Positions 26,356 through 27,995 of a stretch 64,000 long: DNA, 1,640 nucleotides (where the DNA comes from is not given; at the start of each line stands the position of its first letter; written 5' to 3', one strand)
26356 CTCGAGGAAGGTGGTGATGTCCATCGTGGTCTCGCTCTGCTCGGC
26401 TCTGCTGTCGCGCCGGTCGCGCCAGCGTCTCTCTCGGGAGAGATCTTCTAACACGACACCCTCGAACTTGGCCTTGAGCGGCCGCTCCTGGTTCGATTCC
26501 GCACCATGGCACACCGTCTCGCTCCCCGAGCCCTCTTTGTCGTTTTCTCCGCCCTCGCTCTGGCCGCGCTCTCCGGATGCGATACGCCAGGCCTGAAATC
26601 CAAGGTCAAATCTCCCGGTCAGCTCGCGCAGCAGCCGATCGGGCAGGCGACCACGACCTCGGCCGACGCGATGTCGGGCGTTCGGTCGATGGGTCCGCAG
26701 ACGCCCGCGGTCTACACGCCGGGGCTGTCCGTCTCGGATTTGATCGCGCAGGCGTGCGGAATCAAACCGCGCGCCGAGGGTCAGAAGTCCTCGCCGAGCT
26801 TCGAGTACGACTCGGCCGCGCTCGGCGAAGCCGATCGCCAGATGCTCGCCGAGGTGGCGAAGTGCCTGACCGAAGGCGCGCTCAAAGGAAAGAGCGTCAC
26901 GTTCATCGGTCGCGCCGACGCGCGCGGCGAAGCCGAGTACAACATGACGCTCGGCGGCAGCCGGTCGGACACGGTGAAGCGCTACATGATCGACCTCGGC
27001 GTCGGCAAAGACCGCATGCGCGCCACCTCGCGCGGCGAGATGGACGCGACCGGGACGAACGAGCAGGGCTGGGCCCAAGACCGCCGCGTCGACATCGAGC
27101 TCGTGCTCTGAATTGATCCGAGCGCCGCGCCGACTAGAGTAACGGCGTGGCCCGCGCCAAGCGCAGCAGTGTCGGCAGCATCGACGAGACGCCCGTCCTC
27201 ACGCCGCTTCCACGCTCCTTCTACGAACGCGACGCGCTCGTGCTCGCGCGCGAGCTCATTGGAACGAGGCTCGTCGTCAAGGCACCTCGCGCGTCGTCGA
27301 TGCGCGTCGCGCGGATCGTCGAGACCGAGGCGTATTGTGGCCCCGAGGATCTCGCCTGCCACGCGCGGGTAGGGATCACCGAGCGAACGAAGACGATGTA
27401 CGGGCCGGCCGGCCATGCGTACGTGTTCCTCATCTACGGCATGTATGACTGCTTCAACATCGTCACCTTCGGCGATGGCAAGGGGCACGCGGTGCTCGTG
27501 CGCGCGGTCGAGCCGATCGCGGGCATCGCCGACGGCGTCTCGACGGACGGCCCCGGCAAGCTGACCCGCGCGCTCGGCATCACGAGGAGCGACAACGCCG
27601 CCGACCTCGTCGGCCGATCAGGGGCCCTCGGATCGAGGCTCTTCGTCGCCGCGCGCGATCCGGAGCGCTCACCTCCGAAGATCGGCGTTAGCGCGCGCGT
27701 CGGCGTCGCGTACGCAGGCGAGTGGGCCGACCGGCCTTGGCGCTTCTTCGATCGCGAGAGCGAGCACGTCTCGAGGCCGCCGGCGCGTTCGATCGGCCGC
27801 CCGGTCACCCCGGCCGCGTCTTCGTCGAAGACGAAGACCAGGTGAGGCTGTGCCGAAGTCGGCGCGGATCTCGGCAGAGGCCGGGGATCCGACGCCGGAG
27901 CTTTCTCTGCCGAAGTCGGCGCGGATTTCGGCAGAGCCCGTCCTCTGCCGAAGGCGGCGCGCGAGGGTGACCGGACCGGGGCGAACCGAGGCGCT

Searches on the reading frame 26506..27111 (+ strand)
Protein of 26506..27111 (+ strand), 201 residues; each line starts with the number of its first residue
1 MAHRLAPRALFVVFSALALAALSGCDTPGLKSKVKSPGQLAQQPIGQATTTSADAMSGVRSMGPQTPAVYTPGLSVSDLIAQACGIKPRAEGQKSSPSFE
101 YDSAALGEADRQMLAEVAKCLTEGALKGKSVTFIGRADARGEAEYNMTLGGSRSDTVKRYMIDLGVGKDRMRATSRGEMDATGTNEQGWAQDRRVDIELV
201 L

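Call 50: search_protein_families(library=pfam, proteins=[window:26506-27111:+], max_evalue=0.00001)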
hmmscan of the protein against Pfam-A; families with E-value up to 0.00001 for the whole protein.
window:26506-27111:+ (201 aa): 1 family
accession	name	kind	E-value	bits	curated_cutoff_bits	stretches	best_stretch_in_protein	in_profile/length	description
PF00691.25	OmpA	-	2.4e-13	50.7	27.2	1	99-187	2-90/98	OmpA family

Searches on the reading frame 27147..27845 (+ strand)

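Call 50: search_protein_families(library=pfam, proteins=[window:27147-27845:+], max_evalue=0.00001)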
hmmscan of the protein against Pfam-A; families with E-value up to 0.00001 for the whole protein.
window:27147-27845:+ (232 aa): 1 family
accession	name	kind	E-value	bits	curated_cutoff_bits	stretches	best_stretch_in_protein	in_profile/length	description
PF02245.21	Pur_DNA_glyco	-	1.9e-51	174.4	27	1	24-205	1-180/181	Methylpurine-DNA glycosylase (MPG)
